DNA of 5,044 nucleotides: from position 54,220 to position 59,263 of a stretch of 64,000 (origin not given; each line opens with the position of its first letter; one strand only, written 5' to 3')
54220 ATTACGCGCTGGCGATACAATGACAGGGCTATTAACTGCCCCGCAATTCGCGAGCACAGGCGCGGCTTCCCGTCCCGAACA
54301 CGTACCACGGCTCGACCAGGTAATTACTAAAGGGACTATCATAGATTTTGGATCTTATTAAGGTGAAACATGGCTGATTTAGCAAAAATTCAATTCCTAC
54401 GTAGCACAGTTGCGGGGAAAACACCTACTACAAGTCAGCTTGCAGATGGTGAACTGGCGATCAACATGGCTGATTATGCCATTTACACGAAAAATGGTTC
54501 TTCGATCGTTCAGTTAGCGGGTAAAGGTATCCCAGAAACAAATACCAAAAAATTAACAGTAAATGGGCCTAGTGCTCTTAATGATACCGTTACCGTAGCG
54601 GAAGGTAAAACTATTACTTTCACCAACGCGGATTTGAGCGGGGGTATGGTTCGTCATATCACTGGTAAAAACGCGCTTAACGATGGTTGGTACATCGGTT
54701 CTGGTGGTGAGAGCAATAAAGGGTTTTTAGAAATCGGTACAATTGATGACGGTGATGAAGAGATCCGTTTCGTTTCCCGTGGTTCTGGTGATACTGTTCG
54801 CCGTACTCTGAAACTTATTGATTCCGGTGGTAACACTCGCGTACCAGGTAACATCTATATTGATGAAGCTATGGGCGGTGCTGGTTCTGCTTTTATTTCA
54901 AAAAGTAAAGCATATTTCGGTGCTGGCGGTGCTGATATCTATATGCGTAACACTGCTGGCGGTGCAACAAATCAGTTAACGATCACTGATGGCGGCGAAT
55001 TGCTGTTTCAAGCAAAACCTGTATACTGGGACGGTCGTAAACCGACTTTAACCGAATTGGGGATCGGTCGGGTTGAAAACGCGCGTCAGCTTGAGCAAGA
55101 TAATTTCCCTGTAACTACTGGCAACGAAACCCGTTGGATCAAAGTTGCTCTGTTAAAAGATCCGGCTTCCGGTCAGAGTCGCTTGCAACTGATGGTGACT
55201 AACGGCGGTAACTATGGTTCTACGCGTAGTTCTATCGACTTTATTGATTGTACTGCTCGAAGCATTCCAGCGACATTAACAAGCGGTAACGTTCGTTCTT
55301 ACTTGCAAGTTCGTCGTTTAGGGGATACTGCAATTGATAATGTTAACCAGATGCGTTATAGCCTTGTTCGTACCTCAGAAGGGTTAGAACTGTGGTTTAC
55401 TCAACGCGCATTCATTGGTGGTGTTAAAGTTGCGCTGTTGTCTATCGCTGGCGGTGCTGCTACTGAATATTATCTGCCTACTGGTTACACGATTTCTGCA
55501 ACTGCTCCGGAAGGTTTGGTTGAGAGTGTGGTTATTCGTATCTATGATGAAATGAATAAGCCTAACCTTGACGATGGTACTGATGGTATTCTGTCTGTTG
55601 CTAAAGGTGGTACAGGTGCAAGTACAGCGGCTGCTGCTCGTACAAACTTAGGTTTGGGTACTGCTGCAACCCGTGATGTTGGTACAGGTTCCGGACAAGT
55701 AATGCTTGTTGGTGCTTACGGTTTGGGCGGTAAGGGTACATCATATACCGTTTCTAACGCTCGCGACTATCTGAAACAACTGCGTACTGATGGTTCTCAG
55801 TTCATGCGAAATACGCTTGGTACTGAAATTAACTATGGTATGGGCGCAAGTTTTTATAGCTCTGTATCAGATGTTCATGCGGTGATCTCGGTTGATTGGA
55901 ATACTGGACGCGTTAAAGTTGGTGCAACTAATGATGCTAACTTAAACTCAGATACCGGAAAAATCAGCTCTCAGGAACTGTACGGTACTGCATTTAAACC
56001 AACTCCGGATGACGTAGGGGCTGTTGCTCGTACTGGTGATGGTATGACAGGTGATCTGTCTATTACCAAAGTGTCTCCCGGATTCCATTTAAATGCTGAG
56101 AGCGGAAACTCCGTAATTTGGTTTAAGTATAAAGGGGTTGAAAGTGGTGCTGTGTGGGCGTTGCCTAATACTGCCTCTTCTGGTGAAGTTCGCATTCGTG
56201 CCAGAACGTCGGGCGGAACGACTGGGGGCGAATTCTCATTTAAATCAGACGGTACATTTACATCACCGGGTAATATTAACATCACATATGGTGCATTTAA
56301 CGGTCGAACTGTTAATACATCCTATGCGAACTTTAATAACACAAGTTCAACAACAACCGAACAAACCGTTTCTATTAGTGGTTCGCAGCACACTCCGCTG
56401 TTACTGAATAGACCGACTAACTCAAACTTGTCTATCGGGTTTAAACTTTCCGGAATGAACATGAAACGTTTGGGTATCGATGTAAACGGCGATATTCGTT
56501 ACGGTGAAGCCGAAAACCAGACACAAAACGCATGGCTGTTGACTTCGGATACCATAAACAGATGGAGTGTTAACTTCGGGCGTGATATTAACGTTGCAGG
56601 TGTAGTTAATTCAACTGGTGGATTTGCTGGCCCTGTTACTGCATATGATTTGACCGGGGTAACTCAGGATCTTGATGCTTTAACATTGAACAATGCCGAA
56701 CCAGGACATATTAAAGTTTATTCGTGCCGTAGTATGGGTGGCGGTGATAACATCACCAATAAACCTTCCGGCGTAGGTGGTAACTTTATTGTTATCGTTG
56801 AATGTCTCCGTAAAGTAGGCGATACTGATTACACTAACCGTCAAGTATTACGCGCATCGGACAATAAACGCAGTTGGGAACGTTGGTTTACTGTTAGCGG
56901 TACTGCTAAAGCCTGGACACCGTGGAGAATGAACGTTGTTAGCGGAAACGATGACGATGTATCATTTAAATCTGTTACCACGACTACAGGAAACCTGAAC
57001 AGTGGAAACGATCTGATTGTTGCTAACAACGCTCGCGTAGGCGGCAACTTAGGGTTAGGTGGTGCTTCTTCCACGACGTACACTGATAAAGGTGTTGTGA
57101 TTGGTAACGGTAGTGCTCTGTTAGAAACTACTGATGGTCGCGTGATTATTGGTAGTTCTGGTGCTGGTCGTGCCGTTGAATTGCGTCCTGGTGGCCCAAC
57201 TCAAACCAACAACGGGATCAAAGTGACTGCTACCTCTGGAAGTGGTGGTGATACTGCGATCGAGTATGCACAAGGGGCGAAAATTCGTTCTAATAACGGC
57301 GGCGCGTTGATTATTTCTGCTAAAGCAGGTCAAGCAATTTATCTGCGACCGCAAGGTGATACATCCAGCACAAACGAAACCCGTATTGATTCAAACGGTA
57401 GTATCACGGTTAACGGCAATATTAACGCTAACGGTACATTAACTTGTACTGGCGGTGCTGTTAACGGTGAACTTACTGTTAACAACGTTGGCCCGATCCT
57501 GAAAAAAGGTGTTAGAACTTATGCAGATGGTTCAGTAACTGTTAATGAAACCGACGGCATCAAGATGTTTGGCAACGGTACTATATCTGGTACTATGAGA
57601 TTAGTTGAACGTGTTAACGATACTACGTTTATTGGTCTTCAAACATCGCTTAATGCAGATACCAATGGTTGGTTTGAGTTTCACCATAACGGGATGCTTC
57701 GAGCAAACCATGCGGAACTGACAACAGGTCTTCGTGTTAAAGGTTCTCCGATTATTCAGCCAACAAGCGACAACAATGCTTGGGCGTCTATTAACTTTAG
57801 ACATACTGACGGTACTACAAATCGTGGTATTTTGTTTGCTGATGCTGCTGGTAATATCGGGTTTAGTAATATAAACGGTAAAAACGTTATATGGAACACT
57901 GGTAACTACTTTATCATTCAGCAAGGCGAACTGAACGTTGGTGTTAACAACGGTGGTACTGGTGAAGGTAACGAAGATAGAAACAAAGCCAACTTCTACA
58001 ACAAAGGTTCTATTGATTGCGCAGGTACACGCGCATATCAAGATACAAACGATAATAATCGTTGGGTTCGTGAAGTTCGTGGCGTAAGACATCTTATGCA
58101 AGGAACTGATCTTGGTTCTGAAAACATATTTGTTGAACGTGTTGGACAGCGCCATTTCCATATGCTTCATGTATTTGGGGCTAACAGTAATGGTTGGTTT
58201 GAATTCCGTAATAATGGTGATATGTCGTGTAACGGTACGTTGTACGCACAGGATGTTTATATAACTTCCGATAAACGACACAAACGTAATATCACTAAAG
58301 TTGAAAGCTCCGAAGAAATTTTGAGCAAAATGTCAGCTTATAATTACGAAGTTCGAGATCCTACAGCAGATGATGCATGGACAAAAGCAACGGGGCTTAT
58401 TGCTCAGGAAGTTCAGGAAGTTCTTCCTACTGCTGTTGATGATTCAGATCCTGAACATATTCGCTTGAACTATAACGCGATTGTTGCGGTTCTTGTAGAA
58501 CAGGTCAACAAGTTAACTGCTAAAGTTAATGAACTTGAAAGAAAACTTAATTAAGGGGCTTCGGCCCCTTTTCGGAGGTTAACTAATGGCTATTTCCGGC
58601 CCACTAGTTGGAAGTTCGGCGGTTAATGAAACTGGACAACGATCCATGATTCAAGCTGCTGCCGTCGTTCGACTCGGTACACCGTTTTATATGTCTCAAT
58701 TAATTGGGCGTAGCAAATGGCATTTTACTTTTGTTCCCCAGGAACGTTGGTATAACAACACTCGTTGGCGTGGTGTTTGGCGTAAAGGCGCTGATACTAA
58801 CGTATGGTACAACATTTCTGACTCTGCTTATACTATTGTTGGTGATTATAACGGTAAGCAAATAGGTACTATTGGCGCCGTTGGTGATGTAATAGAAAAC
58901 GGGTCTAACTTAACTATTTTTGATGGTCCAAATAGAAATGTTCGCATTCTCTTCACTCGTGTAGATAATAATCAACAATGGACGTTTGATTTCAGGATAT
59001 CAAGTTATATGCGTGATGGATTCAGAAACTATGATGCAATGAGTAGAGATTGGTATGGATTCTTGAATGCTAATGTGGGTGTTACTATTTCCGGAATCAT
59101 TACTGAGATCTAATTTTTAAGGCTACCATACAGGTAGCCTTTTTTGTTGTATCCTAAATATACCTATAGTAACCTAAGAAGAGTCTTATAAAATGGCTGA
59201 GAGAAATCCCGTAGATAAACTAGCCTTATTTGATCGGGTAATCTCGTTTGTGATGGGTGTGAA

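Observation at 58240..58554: gp37 carries a C-terminal self-cleaving intramolecular chaperone (peptidase S74) domain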

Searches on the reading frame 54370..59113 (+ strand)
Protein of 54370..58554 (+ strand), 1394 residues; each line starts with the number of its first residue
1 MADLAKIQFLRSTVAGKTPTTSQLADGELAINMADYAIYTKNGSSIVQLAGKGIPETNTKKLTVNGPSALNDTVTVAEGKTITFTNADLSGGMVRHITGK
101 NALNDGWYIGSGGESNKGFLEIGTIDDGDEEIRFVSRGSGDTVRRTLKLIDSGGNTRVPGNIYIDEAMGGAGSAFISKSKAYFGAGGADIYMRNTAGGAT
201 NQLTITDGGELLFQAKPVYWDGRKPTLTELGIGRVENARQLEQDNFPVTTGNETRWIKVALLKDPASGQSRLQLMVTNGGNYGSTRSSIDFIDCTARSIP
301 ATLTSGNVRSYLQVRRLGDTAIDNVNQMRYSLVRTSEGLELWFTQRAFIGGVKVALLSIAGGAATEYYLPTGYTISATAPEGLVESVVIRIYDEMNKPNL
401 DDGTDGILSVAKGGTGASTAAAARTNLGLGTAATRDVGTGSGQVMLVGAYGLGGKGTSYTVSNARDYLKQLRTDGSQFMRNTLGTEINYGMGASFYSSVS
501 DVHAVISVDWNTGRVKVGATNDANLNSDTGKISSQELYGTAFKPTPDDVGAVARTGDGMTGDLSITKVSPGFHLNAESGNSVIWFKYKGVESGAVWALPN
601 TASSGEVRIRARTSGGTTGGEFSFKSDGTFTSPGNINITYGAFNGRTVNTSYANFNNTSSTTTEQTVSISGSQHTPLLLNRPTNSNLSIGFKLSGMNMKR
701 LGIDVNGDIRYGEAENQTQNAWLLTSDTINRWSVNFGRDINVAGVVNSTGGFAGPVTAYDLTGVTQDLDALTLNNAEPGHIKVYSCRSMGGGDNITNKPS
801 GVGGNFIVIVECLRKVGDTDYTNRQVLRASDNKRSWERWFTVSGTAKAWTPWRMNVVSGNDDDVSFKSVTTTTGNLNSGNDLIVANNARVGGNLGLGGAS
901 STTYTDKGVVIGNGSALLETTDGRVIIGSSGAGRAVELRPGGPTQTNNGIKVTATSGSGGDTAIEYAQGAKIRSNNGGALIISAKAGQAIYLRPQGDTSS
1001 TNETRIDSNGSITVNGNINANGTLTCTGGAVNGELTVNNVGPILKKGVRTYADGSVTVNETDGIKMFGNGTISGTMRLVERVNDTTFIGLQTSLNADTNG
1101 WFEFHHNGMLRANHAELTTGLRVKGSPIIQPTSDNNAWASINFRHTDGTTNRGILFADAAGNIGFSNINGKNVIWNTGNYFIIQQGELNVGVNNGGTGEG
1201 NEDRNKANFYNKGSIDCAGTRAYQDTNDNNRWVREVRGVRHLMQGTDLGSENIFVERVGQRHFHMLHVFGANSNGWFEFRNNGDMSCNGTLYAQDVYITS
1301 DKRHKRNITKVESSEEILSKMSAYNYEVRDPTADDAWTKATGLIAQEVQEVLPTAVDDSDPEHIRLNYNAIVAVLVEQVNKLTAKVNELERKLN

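Call 3: search_protein_families(library=pfam, proteins=[window:54370-58554:+], max_evalue=0.1)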
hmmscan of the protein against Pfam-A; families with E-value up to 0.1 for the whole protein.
window:54370-58554:+ (1394 aa): 1 family
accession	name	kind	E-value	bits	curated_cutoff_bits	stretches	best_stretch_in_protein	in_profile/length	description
PF13884.11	Peptidase_S74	-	3.9e-11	43.5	22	1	1300-1356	1-57/58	Chaperone of endosialidase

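Call 4: search_protein_families(library=phrogs, proteins=[window:54370-58554:+], max_evalue=0.001)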
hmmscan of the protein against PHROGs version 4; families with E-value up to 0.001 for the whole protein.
window:54370-58554:+ (1394 aa): 20 families
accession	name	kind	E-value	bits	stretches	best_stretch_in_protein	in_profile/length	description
phrog_10316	-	tail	0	1957.3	2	1-1242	3-1273/1471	tail fiber protein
phrog_24369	-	tail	8.3e-198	660.8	1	240-1022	217-957/1396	tail fiber protein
phrog_1699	-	tail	1.4e-47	163.9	2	920-1394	500-992/1000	long tail fiber protein distal subunit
phrog_19966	-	tail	4.6e-30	105.8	2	1285-1392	618-723/724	long tail fiber protein distal subunit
phrog_20242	-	tail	1.1e-22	81.3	2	4-49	7-52/1025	tail fiber protein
phrog_11011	-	tail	2.5e-22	79.6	1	1008-1393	897-1277/1291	long tail fiber protein distal subunit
phrog_5668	-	tail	9.9e-22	77.6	1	866-1393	1180-1558/1567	tail fiber protein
phrog_5481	-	tail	7.8e-20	72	1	951-1392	578-1019/1043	tail fiber protein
phrog_14572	-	tail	2.7e-17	64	1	1254-1393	325-470/484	tail fiber protein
phrog_6578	-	tail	6.3e-17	61.7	2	1285-1358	1065-1133/1210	tail fiber protein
phrog_33119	-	tail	1.7e-16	60.9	1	1282-1392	529-633/643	long tail fiber protein distal subunit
phrog_22609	-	tail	4.2e-16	58.9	1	1279-1391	1061-1175/1184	tail fiber protein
phrog_5667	-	tail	4.4e-16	59.7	1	944-1392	402-785/786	long tail fiber protein distal subunit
phrog_18186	-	tail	9.6e-15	55.2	1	1283-1393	470-574/582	baseplate wedge subunit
phrog_24159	-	tail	1.2e-13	51.2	2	243-338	290-384/972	tail fiber protein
phrog_4563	-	tail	4e-05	24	1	1281-1357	208-279/346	tail fiber protein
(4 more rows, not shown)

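Call 6: search_solved_structures(query=window:54370-58554:+, max_evalue=0.01, show_alignments=3)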
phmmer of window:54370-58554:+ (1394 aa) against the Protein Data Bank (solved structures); distinct sequences matched with E-value up to 0.01: 5.
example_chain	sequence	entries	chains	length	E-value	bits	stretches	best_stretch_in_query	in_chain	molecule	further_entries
6f45_A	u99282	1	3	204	1.1e-13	52.8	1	1281-1393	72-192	Long tail fiber distal subunit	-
7z47_D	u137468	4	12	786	5.8e-10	40.5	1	409-518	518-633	Putative tail fiber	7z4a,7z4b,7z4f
6ct8_A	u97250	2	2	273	0.0035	18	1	402-440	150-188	R2-type pyocin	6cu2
7dc3_A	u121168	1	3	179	0.0047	17.6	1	1299-1360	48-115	Isoform 2 of Myelin regulatory factor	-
6cl6_A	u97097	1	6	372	0.0061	17.2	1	402-440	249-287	Tail fiber protein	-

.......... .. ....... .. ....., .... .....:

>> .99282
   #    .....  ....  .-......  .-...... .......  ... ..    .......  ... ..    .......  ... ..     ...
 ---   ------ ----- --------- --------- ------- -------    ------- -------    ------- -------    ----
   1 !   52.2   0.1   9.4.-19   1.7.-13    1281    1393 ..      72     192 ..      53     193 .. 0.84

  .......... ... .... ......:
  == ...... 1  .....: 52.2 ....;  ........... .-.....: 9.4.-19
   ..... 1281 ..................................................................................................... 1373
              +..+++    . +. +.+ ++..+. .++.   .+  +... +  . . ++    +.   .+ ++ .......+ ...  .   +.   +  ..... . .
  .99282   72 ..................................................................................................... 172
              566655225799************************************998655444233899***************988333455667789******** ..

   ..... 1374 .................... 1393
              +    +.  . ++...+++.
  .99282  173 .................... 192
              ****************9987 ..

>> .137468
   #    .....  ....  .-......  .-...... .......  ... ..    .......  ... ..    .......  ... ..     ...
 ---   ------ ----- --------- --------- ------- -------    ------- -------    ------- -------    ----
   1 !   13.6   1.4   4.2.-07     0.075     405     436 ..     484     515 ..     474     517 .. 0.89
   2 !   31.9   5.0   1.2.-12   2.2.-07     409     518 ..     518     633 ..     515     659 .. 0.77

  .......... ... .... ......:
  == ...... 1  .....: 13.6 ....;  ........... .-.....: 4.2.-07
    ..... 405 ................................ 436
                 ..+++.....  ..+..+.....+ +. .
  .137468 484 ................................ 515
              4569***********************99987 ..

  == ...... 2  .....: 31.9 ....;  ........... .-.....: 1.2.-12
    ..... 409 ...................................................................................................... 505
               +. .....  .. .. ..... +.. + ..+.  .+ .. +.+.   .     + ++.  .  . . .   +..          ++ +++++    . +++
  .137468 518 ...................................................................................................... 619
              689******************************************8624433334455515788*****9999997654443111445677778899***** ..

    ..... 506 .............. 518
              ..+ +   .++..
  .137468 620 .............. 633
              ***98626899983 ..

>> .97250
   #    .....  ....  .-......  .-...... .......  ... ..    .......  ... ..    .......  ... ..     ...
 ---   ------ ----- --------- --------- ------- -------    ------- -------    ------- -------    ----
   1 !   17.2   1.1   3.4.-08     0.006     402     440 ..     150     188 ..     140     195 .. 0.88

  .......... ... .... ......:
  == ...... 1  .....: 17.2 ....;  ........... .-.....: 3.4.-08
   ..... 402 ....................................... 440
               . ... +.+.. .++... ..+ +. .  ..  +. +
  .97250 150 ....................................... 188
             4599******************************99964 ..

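Call 16: search_protein_families(library=pfam, proteins=[L002:4001-7987:+, L002:8024-8551:+, L001:6001-10185:+, L001:10217-10744:+], max_evalue=0.01)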
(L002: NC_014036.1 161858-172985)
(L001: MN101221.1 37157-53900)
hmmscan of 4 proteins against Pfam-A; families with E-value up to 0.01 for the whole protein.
L002:4001-7987:+ (1328 aa): 1 family
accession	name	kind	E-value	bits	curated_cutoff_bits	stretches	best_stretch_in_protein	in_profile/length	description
PF13884.11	Peptidase_S74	-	1e-15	58.2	22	1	1233-1288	1-58/58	Chaperone of endosialidase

L002:8024-8551:+ (175 aa): 1 family
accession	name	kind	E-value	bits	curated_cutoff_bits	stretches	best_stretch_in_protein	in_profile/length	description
PF21721.2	Gp38_N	-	3e-23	82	25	1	1-40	1-40/40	Phage tail fibre adhesin Gp38 N-terminal domain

L001:6001-10185:+ (1394 aa): 1 family
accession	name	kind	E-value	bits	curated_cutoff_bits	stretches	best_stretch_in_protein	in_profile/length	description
PF13884.11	Peptidase_S74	-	4e-11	43.5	22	1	1300-1356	1-57/58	Chaperone of endosialidase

L001:10217-10744:+ (175 aa): 1 family
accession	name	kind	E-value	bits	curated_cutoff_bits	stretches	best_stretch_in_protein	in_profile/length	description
PF21721.2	Gp38_N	-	4.3e-20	71.9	25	1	1-40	1-40/40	Phage tail fibre adhesin Gp38 N-terminal domain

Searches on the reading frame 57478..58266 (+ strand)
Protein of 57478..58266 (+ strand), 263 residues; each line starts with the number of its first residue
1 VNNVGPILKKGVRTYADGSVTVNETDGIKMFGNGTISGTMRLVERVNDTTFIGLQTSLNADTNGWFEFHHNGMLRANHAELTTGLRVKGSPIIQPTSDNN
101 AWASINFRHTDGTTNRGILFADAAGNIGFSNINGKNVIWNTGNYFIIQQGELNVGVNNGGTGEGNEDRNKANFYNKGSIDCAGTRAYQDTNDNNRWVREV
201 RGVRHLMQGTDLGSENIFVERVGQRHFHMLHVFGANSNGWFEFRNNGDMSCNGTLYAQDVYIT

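Call 26: search_dna_similar(query=window:57478-58266:+, collection=phages, mode=protein, max_rows=40, rows=spread)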
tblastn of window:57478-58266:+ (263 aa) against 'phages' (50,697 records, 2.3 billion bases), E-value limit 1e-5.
Records with a match: 30; places in all: 30; records where one place covers at least 80% of the query: 6.
Best place of each record, by identity: 95-99% 1; 90-95% 1; 80-90% 4; <60% 24.
By first word of the organism name: Klebsiella 20; Serratia 6; Escherichia 2; Klebseilla 1; Cronobacter 1.
By host as written in the record: Klebsiella pneumoniae 5; Serratia marcescens 4; Klebsiella sp. M5a1 2; Escherichia coli ATCC 13706 2; Klebsiella sp. 18 2; Klebsiella sp. CFI_134_NDM-1 2; Klebsiella michiganensis 1; Klebsiella michiganensis PS_Koxy2 1; and 11 more.
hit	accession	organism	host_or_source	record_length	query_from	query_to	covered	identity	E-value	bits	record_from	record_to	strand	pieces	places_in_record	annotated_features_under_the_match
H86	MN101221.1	Klebsiella phage KMI7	Klebsiella michiganensis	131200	1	263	100%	97.0%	2e-159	495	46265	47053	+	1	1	L-shaped tail fiber protein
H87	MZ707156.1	Klebsiella phage PSKm2DI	Klebsiella michiganensis PS_Koxy2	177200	1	263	100%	94.7%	4e-157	488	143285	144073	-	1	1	ltf: L-shaped tail fiber protein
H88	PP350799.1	Klebsiella phage KP5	Klebsiella pneumoniae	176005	1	263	100%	87.8%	5e-141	442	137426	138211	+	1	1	hypothetical protein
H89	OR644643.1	Klebsiella phage NU-KP11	Klebsiella pneumoniae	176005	1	263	100%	87.8%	5e-141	442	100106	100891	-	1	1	hypothetical protein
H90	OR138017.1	Klebsiella phage R4_1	Klebsiella pneumoniae resistant mutant ...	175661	1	263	100%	87.1%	4e-140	440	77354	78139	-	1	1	hypothetical protein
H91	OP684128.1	Klebsiella phage pR7_1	Klebsiella pneumoniae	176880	1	263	100%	87.1%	4e-140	440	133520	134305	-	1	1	hypothetical protein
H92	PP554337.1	Klebsiella phage vB_KM5a1-KLB23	Klebsiella sp. M5a1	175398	1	128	49%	57.8%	9e-38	146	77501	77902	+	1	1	similar to tail fiber protein; coding region spans undetermined; ...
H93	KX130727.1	Escherichia phage phT4A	Escherichia coli ATCC 13706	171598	1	128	49%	57.0%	6e-37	144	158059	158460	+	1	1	tail fiber protein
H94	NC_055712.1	Escherichia phage phT4A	Escherichia coli ATCC 13706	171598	1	128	49%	57.0%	6e-37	144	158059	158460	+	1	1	tail fiber protein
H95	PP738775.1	Klebsiella phage vB_KpnM_Lemur_ER36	Klebsiella quasipneumoniae K6 (ATCC ...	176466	1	128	49%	57.0%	2e-36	142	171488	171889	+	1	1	tail fiber protein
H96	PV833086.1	Klebsiella phage vB_KpnP_KM3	Klebsiella pneumoniae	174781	1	127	48%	54.5%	1e-32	131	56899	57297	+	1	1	side tail fiber protein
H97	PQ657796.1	Klebsiella phage Roth23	Klebsiella sp. 18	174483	1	127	48%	54.5%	1e-32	131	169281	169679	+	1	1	chaperone of endosialidase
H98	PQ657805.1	Klebsiella phage Roth41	Klebsiella sp. NCTC 7427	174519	1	127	48%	54.5%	1e-32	131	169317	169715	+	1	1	chaperone of endosialidase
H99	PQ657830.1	Klebsiella phage Roth90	Klebsiella sp. KPUK04a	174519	1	127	48%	54.5%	1e-32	131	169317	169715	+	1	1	chaperone of endosialidase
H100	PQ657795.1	Klebsiella phage Roth22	Klebsiella sp. 18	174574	1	127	48%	54.5%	1e-32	131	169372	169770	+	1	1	chaperone of endosialidase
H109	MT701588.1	Klebsiella phage Metamorpho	Klebsiella aerogenes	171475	1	149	57%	37.0%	6e-19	92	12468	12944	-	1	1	tail fiber distal subunit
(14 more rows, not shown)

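Call 65: get_annotated_region(hit=H109, flank=3000)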
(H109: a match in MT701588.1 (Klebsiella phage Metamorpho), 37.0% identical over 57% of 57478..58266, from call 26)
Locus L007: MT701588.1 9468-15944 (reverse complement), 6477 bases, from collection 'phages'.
description: Klebsiella phage Metamorpho, complete genome.
organism: Klebsiella phage Metamorpho (NCBI taxid 2767580)
taxonomy: Viruses; Duplodnaviria; Heunggongvirae; Uroviricota; Caudoviricetes; Straboviridae; Tevenvirinae; Jiaodavirus
host: Klebsiella aerogenes; source: wastewater; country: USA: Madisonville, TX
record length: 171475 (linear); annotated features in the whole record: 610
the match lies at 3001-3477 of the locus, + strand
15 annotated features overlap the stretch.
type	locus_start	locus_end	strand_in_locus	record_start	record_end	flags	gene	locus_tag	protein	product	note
CDS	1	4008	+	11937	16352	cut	-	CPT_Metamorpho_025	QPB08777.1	tail fiber distal subunit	ref|NP_049863.1| gp37 long tail fiber, distal subunit [Escherichia virus T4], e=2.281e-8; InterPro:IPR030392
regulatory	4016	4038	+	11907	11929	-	-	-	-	terminator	-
regulatory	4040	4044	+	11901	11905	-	-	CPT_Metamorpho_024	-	ribosome_binding_site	-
CDS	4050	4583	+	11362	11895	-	-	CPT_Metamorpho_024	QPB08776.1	tail fiber receptor binding protein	IPR007932, T2 Receptor-recognising protein Gp38; BLASTp sp|P07875|VG38_BPT2 Receptor-recognizing protein ...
regulatory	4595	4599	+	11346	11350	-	-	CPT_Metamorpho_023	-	ribosome_binding_site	-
CDS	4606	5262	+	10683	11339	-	-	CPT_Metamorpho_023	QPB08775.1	holin class III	ref|NP_049865.1| t holin lysis mediator [Escherichia virus T4] [ e-value = 1.82016e-98]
regulatory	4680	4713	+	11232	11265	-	-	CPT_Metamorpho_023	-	terminator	-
CDS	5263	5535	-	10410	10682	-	-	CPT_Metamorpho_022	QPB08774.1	AsiA-like anti-sigma protein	NP_049866.1[ protein = AsiA anti-sigma 70 protein] [ Organism = Escherichia T4 Bacteriophage] [ e-value = 5.18278e-34]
regulatory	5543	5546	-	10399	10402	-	-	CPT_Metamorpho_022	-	ribosome_binding_site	-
CDS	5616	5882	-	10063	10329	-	-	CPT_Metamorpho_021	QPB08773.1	hypothetical protein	-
CDS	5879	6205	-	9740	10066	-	-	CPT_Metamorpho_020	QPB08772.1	hypothetical protein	-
regulatory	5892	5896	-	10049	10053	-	-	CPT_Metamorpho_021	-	ribosome_binding_site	-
CDS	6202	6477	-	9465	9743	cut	-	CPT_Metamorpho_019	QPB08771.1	hypothetical protein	-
regulatory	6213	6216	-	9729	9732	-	-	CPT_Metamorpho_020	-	ribosome_binding_site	-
CDS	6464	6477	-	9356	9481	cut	-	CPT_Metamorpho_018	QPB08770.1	hypothetical protein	-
